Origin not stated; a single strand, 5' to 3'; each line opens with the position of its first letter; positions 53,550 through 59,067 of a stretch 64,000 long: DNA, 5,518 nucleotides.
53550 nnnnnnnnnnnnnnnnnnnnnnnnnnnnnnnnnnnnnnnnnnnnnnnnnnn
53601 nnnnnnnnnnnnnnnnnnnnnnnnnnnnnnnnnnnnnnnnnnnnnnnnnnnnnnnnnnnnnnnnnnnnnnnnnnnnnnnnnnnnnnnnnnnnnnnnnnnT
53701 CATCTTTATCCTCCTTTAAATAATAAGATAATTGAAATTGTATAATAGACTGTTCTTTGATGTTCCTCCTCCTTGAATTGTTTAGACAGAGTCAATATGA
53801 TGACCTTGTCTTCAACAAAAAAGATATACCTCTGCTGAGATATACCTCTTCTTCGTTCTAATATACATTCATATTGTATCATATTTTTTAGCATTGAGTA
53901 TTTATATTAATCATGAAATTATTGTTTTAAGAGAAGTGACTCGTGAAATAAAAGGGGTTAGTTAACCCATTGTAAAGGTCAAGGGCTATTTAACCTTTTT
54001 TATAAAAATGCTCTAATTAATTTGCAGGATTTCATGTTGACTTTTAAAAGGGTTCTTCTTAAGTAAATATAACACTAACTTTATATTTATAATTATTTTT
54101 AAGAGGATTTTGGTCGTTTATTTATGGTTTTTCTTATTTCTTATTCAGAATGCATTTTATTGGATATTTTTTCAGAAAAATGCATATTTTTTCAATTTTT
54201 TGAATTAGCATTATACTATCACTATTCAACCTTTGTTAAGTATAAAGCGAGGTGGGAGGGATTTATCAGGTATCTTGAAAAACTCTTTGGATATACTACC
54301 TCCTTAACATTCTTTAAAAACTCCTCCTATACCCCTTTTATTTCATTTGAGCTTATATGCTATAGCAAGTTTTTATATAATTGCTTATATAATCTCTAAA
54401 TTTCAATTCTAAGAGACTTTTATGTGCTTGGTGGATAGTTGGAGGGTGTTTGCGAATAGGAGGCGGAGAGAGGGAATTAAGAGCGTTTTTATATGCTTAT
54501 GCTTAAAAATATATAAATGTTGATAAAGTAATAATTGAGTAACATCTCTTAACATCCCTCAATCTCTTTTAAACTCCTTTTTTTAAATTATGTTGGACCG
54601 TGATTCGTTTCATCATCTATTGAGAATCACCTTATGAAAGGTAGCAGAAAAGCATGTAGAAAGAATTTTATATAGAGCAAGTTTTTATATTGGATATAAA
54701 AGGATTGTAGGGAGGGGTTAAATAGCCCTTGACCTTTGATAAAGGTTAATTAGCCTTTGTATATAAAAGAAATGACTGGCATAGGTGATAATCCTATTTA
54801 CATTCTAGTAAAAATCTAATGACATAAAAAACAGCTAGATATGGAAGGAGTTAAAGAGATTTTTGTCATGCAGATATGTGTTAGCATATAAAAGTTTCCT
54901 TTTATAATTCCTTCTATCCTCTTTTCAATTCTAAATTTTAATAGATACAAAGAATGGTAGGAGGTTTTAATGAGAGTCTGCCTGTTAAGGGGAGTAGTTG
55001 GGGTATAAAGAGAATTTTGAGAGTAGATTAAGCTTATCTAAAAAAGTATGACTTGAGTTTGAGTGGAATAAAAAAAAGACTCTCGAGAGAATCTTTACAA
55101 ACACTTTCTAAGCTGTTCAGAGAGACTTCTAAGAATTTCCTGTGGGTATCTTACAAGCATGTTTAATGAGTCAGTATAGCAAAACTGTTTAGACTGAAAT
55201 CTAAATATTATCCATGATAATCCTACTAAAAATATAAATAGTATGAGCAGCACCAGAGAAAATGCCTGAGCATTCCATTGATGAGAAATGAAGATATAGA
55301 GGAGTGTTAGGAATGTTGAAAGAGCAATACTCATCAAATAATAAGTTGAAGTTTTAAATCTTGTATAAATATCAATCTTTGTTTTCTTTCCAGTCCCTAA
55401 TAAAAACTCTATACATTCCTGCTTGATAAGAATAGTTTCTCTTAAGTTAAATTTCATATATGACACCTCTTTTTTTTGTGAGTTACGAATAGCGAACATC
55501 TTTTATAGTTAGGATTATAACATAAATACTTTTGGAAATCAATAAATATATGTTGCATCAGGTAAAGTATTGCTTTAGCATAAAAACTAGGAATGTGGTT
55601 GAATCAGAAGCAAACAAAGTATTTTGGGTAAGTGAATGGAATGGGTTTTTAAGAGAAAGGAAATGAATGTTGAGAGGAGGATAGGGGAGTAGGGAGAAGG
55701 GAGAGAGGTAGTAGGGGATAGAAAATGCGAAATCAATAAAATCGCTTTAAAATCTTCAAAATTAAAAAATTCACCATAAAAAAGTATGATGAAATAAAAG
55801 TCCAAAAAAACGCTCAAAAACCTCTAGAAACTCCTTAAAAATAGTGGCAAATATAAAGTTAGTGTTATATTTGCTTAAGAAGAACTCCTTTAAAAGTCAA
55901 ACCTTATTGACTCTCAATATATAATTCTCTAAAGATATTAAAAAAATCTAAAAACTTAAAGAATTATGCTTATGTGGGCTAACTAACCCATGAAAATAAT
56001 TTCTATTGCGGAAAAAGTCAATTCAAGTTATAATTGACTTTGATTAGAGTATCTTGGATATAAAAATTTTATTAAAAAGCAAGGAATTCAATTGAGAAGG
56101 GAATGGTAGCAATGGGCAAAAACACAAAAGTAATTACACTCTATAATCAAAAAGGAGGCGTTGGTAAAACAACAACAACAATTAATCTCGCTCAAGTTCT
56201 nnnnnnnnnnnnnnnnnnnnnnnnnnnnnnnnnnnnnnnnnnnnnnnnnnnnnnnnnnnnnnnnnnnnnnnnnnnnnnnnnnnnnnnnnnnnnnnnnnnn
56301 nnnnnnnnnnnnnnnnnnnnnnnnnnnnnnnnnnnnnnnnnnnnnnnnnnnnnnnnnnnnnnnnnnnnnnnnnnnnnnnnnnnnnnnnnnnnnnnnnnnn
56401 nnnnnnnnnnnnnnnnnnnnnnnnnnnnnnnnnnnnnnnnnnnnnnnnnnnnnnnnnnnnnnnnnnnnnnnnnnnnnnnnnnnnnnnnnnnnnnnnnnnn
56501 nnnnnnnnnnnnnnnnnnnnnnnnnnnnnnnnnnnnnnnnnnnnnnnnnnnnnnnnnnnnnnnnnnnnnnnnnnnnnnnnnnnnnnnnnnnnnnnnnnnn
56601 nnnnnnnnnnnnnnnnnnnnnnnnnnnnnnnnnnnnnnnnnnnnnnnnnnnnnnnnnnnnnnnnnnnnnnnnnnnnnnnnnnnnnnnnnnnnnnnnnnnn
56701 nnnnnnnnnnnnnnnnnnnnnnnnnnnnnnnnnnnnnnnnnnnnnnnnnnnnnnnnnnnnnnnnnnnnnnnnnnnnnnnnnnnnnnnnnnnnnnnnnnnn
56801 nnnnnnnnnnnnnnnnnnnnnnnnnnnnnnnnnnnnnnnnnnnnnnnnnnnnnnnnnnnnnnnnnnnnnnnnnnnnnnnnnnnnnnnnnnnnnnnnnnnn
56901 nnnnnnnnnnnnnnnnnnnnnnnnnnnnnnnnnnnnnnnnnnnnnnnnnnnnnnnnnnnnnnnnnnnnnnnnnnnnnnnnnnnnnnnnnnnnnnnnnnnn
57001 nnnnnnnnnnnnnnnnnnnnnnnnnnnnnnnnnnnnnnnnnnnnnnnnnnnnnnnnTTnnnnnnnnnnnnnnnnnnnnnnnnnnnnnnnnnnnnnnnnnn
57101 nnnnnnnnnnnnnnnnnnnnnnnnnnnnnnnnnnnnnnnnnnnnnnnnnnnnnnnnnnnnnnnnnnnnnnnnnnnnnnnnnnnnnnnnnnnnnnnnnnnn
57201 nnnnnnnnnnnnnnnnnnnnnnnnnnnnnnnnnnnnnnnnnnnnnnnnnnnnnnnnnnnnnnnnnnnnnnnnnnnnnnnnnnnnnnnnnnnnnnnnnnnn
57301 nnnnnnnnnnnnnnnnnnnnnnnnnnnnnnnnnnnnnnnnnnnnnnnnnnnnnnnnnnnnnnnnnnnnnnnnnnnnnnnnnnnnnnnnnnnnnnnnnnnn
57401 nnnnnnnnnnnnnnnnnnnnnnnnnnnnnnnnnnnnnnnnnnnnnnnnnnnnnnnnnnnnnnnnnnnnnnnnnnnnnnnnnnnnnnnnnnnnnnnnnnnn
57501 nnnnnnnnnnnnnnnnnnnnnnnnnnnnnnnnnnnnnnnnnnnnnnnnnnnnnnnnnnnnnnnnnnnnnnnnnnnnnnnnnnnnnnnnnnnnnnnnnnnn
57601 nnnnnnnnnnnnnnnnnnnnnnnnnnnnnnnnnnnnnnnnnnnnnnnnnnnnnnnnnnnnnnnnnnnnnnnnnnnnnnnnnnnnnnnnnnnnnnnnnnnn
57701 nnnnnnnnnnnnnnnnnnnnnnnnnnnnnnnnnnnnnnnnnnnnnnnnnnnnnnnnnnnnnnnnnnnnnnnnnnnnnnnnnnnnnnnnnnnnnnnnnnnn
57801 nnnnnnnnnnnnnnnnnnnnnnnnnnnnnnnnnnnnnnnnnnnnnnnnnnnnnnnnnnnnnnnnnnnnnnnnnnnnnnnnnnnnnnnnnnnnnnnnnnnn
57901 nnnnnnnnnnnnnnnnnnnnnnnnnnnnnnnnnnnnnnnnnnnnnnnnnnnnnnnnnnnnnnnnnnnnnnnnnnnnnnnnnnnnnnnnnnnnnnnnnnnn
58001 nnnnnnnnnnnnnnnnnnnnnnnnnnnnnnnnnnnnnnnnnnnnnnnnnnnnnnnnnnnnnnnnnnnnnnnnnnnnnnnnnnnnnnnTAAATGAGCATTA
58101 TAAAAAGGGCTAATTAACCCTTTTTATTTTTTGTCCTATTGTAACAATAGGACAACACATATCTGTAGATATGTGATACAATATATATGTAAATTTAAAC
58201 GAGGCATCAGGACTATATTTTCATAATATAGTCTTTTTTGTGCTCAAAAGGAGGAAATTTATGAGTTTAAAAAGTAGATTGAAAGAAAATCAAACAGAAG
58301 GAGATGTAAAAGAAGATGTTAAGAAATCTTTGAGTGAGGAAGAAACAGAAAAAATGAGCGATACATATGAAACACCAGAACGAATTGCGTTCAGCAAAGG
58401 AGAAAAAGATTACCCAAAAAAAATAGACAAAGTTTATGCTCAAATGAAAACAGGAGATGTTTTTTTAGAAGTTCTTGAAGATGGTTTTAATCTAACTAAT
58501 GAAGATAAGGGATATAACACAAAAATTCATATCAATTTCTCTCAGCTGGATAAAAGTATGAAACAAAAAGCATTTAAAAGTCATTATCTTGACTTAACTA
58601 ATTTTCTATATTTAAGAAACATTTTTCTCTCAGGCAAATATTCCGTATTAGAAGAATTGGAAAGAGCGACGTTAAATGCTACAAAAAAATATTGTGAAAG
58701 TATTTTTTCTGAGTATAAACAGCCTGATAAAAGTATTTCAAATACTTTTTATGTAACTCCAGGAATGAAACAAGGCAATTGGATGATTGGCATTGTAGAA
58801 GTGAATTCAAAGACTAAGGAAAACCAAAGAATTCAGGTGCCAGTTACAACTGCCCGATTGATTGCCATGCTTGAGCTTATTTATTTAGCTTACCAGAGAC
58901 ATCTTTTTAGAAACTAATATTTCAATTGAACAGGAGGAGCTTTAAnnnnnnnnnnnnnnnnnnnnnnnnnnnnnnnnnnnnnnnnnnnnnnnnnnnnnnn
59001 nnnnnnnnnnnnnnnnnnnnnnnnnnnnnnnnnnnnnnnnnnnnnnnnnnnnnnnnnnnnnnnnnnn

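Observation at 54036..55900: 1.8-kb segment bounded by 53-bp inverted repeats and containing two GA-rich iteron-like tracts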

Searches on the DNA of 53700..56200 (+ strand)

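Call 6: search_dna_similar(query=window:53700-56200:+, collection=phages, mode=distant)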
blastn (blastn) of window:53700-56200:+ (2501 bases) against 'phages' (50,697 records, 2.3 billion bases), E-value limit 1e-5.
Records with a match: 1; places in all: 1; records where one place covers at least 80% of the query: 0.
Best place of each record, by identity: 80-90% 1.
By first word of the organism name: Bacteriophage 1.
By host as written in the record: - 1.
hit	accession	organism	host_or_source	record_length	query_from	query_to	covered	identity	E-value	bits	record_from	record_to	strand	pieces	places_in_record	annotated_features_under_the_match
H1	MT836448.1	Bacteriophage sp.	human fecal samples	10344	2432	2487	2%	83.9%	3e-6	62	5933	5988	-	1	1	record has no annotation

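Call 7: search_dna_similar(query=window:53700-56200:+, collection=plasmids, mode=distant)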
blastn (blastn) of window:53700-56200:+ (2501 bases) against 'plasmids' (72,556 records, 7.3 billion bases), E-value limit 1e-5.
Records with a match: 2; places in all: 2; records where one place covers at least 80% of the query: 0.
Best place of each record, by identity: 90-95% 1; 60-80% 1.
By first word of the organism name: Hyphomicrobiales 1; Latilactobacillus 1.
By predicted mobility (MOB-suite, as given by PLSDB): non-mobilizable 1; mobilizable 1.
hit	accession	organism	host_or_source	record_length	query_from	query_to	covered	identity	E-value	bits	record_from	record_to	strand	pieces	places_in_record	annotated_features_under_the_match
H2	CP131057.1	Hyphomicrobiales bacterium UR115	tomato,bacteria,rhizosphere soil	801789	2419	2492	3%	78.4%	3e-6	63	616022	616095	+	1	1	none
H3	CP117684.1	Latilactobacillus curvatus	Pig,Single cell,feces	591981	2446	2489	2%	90.9%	3e-6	63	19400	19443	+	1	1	AAA family ATPase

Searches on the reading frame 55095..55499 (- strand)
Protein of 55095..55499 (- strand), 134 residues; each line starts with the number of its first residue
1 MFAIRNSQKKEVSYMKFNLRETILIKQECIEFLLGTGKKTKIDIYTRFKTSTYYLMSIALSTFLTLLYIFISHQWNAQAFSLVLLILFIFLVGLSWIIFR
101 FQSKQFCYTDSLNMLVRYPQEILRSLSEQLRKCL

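Call 8: search_protein_families(library=pfam, proteins=[window:55095-55499:-], max_evalue=0.01)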
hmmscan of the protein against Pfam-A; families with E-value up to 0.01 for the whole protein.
window:55095-55499:- (134 aa): 0 families

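Call 54: search_protein_families(library=phrogs, proteins=[window:55095-55457:-], max_evalue=0.01)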
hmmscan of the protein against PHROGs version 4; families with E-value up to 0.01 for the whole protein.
window:55095-55457:- (120 aa): 0 families

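Call 84: search_protein_families(library=ncbifam, proteins=[window:55095-55457:-], max_evalue=0.01)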
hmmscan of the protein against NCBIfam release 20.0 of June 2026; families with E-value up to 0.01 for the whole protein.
window:55095-55457:- (120 aa): 0 families

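Call 87: find_homologous_proteins(query=window:55095-55457:-, max_evalue=0.001)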
Query window:55095-55457:- (120 aa): 4 proteins with E <= 0.001 among 14 candidates.
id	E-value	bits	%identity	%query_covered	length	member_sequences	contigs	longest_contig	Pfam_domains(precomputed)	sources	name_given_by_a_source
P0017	1.8e-68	246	98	100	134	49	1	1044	-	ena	-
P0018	9.8e-59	215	86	100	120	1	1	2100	-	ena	-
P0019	9.2e-57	208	92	93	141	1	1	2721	-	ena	-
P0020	5.4e-51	190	91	89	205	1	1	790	PF00072.31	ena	-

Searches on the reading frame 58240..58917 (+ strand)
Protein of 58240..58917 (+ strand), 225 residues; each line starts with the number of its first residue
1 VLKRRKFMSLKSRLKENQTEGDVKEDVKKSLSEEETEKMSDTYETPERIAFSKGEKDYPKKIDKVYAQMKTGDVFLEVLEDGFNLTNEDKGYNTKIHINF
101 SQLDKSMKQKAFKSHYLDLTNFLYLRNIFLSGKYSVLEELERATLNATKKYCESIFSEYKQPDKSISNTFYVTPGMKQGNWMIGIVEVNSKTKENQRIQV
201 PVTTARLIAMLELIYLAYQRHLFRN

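Call 8: search_protein_families(library=pfam, proteins=[window:58240-58917:+], max_evalue=0.01)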
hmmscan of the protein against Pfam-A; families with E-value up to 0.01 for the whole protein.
window:58240-58917:+ (225 aa): 1 family
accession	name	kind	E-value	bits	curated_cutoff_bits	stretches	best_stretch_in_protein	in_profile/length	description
PF11099.14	M11L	-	0.00025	21.8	26.9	1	123-210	6-90/160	Apoptosis regulator M11L like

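Call 54: search_protein_families(library=phrogs, proteins=[window:58240-58917:+], max_evalue=0.01)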
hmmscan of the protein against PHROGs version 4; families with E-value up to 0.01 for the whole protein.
window:58240-58917:+ (225 aa): 0 families

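Call 84: search_protein_families(library=ncbifam, proteins=[window:58240-58917:+], max_evalue=0.01)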
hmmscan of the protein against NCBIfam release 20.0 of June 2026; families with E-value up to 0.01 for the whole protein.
window:58240-58917:+ (225 aa): 0 families

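Call 85: search_solved_structures(query=window:58240-58917:+, max_evalue=1)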
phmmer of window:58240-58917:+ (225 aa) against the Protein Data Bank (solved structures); distinct sequences matched with E-value up to 1: 2.
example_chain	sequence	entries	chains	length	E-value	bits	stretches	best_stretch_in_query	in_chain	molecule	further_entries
3n1h_A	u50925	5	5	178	0.34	13.6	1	168-212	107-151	StWhy2 | protein StWhy2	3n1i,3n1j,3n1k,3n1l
3r9y_A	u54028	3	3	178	0.35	13.6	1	168-212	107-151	Why2 protein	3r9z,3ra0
